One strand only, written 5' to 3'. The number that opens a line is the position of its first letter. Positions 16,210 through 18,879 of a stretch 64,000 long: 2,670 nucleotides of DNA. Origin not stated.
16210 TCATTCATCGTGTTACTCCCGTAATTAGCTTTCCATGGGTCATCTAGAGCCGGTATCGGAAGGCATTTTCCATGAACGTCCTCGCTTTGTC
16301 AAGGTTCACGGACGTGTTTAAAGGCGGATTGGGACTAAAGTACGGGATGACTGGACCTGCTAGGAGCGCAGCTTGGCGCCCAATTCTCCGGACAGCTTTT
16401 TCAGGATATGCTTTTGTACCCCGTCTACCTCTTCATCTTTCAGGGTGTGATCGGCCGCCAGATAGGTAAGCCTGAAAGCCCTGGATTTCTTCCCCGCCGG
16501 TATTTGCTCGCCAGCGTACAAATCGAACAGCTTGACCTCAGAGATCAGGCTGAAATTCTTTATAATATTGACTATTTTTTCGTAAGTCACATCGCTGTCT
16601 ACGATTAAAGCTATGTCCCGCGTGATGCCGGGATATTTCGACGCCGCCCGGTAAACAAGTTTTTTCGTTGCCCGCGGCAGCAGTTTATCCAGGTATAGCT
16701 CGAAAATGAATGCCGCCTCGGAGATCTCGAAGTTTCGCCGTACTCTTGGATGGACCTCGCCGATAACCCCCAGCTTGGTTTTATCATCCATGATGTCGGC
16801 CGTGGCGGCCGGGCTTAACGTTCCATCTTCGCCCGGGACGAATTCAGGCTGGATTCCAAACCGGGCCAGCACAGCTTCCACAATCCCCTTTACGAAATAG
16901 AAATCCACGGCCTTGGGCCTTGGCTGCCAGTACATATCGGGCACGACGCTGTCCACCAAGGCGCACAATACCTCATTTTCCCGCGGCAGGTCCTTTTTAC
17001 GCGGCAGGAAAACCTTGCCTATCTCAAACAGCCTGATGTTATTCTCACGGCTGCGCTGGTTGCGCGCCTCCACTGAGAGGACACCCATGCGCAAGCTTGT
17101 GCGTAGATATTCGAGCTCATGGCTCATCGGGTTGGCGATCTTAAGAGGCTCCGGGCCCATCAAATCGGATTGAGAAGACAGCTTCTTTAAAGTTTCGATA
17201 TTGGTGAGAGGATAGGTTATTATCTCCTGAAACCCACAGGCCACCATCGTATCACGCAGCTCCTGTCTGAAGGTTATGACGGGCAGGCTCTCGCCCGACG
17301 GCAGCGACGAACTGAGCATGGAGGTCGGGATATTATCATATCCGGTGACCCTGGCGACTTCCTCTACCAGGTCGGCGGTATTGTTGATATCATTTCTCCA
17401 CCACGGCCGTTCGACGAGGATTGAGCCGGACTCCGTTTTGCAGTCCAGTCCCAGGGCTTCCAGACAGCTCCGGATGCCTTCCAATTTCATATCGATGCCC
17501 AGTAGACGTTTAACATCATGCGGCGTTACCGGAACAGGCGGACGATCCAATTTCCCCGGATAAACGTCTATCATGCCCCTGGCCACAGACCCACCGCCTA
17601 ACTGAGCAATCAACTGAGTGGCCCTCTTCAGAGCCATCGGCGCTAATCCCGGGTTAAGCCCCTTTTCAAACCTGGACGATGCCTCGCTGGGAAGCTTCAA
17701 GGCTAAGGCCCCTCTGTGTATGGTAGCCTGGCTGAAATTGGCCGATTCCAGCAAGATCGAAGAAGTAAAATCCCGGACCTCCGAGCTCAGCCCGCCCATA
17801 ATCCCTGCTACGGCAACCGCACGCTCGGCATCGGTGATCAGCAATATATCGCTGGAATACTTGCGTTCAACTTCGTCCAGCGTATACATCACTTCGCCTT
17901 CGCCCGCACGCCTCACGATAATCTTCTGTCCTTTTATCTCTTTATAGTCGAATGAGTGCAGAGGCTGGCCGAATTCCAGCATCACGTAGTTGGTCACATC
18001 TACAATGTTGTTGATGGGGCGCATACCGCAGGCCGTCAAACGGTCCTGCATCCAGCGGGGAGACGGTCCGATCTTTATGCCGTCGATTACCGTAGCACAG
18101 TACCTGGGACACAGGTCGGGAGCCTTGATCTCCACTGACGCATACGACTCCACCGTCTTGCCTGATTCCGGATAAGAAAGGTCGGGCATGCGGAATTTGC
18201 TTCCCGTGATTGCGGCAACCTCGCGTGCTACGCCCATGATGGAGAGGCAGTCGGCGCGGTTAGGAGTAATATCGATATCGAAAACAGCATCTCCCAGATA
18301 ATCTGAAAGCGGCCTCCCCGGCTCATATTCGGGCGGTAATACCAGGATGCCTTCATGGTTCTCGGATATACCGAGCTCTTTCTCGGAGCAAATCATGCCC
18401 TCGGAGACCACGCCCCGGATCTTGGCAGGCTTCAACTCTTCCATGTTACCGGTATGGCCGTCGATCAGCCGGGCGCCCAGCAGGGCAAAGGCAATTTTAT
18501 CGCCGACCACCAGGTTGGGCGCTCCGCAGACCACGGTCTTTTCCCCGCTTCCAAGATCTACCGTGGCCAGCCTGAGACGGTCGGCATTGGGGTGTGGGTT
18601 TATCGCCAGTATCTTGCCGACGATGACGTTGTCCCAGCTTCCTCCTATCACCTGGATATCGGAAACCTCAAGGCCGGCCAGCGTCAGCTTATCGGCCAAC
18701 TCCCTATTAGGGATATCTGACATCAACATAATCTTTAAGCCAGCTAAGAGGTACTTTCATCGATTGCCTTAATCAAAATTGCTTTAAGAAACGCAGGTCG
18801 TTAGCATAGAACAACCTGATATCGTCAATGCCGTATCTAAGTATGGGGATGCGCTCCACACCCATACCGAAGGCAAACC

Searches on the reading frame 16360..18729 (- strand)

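Call 53: search_protein_families(library=ncbifam, proteins=[window:16360-18729:-], max_evalue=1e-20)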
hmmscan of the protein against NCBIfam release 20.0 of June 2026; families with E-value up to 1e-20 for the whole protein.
window:16360-18729:- (789 aa): 4 families
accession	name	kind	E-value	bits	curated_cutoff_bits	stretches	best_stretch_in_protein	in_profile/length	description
TIGR00472.1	pheT_bact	equivalog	2.6e-230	766.8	402.65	1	6-788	17-798/798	phenylalanine--tRNA ligase subunit beta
NF001882.0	PRK00629.5-4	equivalog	2.1e-50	171.8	527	1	10-572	22-559/725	phenylalanine--tRNA ligase subunit beta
TIGR00471.1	pheT_arch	equivalog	9.7e-46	156.4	282.65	1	394-684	275-551/551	phenylalanine--tRNA ligase subunit beta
NF045760.1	YtpR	equivalog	1.2e-26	93.7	100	1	33-140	81-184/185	YtpR family tRNA-binding protein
